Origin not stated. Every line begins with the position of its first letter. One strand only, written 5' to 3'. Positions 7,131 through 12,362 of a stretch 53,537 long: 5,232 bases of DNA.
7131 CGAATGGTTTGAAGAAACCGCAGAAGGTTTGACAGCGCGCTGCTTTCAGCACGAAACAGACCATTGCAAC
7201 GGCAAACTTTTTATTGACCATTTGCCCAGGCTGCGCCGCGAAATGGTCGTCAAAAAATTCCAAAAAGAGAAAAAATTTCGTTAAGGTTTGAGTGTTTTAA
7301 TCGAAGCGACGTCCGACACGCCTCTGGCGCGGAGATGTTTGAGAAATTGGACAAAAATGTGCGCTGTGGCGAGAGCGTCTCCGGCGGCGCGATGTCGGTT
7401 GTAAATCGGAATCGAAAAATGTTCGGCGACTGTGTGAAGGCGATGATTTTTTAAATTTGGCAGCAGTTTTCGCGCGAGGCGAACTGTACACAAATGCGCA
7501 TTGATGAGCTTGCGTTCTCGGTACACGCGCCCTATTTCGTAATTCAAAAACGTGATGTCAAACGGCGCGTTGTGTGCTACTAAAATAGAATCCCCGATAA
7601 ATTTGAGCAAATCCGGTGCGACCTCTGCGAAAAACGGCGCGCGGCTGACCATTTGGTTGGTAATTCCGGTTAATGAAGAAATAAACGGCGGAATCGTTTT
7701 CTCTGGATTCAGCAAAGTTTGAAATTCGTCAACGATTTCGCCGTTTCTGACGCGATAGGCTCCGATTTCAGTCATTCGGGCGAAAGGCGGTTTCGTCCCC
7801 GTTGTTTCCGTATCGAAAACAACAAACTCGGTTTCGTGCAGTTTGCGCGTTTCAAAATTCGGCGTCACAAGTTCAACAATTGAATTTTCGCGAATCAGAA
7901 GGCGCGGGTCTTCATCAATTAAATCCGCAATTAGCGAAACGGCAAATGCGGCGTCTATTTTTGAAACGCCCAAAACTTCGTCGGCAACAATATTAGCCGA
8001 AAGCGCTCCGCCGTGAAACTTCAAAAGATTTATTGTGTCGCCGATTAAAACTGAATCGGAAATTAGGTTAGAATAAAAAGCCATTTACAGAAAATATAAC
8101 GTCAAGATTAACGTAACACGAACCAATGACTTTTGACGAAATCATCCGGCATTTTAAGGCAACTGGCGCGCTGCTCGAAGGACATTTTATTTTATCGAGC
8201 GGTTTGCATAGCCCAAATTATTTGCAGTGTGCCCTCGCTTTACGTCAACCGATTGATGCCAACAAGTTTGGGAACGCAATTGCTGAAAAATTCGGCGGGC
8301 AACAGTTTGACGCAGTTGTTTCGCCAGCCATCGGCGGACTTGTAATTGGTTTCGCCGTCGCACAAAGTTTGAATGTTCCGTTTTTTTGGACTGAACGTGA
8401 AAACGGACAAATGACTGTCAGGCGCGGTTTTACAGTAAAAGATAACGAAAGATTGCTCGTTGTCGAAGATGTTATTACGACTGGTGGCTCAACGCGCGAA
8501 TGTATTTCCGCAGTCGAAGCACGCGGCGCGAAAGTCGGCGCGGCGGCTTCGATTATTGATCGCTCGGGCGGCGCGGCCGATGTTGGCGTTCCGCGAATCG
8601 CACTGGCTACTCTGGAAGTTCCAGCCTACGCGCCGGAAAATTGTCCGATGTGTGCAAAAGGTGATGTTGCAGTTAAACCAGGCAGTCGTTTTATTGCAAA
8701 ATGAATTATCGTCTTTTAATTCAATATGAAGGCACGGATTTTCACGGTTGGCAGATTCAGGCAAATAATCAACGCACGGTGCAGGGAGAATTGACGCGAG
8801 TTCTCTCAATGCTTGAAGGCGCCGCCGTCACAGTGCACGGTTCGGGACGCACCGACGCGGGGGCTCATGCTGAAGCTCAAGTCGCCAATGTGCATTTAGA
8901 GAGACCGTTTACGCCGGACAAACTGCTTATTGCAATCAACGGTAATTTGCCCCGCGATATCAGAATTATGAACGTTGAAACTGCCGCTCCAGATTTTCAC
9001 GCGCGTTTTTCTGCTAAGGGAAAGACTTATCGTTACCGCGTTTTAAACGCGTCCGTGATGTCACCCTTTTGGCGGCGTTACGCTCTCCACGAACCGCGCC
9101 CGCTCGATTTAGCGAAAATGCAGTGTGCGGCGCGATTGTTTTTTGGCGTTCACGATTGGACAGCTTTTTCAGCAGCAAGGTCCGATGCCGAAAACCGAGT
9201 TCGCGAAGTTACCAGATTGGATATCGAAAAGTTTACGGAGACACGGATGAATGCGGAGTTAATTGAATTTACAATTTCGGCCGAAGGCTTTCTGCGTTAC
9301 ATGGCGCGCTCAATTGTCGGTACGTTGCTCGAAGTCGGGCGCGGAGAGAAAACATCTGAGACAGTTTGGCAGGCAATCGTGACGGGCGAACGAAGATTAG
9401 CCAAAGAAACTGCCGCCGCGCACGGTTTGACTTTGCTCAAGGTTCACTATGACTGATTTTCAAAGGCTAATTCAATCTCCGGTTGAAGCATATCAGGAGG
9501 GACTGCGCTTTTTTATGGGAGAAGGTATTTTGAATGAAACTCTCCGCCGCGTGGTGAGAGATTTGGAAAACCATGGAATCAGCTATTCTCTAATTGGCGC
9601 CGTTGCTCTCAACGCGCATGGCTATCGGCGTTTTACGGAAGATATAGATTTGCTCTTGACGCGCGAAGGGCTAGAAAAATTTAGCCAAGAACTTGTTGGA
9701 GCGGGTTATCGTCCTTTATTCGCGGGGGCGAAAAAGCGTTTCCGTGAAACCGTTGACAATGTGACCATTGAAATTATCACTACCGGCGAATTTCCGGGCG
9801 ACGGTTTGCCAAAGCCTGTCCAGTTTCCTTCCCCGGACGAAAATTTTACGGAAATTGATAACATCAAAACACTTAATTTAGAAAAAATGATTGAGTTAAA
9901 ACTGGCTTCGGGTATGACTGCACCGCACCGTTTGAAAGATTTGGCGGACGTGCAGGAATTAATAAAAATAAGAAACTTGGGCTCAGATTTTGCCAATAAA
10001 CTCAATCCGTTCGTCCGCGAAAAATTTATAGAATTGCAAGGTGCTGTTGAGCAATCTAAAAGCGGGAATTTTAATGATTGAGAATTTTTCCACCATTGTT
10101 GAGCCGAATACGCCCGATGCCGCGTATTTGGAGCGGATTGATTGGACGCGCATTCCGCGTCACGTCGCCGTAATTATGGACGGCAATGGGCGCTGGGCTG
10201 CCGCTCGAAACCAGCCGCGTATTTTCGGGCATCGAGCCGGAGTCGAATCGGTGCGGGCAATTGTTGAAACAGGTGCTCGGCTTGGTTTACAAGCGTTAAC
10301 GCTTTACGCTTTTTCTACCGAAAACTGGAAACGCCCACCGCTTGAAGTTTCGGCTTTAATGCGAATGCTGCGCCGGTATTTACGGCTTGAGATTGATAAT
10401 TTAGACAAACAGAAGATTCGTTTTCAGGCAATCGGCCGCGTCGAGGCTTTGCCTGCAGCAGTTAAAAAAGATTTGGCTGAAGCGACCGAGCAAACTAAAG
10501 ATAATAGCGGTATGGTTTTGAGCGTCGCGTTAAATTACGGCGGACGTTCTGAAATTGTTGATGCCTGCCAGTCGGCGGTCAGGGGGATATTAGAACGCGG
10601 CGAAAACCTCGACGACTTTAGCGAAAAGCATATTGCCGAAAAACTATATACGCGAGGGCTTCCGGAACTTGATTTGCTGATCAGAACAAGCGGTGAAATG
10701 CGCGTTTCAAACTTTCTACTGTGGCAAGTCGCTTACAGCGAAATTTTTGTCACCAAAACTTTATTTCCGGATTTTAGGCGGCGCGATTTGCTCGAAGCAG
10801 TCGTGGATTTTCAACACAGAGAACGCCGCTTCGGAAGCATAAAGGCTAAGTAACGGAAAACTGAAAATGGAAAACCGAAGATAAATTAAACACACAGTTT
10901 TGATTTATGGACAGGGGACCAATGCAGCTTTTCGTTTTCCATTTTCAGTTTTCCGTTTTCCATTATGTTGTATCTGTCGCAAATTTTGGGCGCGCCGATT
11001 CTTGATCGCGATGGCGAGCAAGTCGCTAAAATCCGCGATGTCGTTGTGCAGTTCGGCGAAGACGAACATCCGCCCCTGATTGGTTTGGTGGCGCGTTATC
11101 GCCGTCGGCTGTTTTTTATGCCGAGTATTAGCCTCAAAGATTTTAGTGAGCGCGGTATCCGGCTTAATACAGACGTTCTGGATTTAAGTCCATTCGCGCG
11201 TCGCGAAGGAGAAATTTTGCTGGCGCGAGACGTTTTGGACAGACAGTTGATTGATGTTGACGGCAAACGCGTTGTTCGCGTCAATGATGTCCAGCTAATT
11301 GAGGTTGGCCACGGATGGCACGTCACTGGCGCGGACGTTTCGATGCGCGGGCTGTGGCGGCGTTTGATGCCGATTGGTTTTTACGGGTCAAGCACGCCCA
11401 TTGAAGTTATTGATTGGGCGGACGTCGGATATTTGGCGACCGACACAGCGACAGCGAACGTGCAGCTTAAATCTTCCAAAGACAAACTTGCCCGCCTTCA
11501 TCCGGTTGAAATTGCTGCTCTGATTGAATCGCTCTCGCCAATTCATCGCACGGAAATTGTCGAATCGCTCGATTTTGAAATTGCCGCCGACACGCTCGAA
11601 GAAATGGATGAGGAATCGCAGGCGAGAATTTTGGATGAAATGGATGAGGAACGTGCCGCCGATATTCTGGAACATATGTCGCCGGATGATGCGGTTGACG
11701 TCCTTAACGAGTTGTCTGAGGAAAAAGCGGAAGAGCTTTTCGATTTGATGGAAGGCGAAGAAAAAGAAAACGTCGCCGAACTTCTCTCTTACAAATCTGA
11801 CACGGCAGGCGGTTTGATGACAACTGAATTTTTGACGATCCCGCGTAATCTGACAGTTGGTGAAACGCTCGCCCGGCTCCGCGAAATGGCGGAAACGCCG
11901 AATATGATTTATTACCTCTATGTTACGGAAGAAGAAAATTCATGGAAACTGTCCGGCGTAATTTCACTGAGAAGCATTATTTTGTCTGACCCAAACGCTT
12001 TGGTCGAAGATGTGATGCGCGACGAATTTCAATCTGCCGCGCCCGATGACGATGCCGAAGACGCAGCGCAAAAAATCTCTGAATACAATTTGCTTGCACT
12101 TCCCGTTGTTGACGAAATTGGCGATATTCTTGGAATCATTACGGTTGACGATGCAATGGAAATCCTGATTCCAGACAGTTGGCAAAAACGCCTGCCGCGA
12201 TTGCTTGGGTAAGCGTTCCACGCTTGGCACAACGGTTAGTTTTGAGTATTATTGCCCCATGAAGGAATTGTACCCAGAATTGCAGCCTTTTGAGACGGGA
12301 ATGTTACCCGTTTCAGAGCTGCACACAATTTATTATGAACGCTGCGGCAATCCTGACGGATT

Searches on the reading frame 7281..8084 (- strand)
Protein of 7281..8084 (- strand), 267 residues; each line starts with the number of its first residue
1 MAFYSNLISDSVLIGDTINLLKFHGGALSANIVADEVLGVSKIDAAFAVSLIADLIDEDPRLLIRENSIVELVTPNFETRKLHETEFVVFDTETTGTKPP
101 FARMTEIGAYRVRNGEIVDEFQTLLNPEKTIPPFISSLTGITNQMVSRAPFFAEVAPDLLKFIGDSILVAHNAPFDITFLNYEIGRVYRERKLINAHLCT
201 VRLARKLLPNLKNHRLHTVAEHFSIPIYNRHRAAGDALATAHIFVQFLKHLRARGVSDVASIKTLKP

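Call 14: search_protein_families(library=pfam, proteins=[window:7281-8084:-], max_evalue=0.001)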
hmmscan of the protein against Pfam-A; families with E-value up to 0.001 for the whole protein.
window:7281-8084:- (267 aa): 3 families
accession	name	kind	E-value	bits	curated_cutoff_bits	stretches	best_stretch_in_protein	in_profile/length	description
PF00929.31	RNase_T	-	5.3e-39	134.8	24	1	88-244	1-164/164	Exonuclease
PF21762.3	DEDDh_C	-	0.00012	22.7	27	1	166-246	108-187/188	DNA polymerase III subunit epsilon-like, C-terminal domain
PF13482.12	RNase_H_2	-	0.00022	21.6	22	1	89-227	2-117/165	RNase_H superfamily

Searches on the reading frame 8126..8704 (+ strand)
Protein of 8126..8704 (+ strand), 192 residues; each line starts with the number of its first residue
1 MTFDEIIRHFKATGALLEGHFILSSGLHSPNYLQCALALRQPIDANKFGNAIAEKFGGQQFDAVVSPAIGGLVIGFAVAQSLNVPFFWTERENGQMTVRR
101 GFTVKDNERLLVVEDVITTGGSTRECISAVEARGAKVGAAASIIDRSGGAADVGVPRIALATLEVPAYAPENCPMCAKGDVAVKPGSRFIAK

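Call 14: search_protein_families(library=pfam, proteins=[window:8126-8704:+], max_evalue=0.001)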
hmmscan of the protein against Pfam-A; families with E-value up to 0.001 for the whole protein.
window:8126-8704:+ (192 aa): 1 family
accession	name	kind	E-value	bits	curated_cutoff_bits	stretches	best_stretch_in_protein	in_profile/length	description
PF00156.33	Pribosyltran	-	3.9e-10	39.7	26.3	1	54-148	21-128/158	Phosphoribosyl transferase domain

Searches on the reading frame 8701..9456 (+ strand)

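Call 14: search_protein_families(library=pfam, proteins=[window:8701-9456:+], max_evalue=0.001)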
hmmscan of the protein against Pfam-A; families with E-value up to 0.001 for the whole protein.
window:8701-9456:+ (251 aa): 1 family
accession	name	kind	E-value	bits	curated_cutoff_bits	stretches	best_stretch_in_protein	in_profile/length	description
PF01416.25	PseudoU_synth_1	-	6.2e-34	117.2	23.3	2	143-251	1-108/108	tRNA pseudouridine synthase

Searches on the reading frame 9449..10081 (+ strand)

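Call 14: search_protein_families(library=pfam, proteins=[window:9449-10081:+], max_evalue=0.001)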
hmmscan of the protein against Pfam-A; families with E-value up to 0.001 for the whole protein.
window:9449-10081:+ (210 aa): 2 families
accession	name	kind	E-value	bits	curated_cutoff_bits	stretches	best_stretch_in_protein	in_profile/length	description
PF08843.17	AbiEii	-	4.4e-06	27.2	22.5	1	44-179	13-175/238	Nucleotidyl transferase AbiEii toxin, Type IV TA system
PF14907.12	NTP_transf_5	-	2.9e-05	24.2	31.2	1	29-116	57-148/249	Uncharacterised nucleotidyltransferase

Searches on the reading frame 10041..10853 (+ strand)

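Call 14: search_protein_families(library=pfam, proteins=[window:10041-10853:+], max_evalue=0.001)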
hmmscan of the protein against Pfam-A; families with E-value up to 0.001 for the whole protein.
window:10041-10853:+ (270 aa): 1 family
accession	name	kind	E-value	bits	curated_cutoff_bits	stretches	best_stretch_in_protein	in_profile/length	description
PF01255.24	Prenyltransf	-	3.3e-83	279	27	1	45-265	1-219/219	Putative undecaprenyl diphosphate synthase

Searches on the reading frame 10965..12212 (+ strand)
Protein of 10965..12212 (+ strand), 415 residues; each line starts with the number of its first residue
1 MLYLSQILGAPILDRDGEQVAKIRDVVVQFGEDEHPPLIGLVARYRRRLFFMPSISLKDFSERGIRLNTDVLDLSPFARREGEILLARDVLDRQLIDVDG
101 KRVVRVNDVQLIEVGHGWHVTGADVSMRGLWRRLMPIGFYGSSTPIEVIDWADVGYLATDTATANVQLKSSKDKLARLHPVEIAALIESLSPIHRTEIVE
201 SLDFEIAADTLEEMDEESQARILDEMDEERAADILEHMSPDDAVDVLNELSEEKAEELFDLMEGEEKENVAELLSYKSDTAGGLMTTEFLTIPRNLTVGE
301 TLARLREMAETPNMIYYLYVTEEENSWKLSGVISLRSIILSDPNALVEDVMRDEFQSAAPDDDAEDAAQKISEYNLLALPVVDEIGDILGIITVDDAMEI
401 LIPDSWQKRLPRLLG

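Call 15: search_protein_families(library=pfam, proteins=[window:10965-12212:+], max_evalue=0.001)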
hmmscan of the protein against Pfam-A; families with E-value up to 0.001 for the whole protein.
window:10965-12212:+ (415 aa): 4 families
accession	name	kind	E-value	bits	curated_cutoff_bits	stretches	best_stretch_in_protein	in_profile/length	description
PF03448.22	MgtE_N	-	4.2e-28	98.3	25.9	1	178-279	1-102/102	MgtE intracellular N domain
PF00571.33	CBS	-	4.1e-20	72.3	24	2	347-401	1-55/57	CBS domain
PF05239.21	PRC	-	3.4e-07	30.6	21.2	1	2-32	4-34/78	PRC-barrel domain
PF14841.11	FliG_M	-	1.4e-05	25.7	25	0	232-258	17-43/76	FliG middle domain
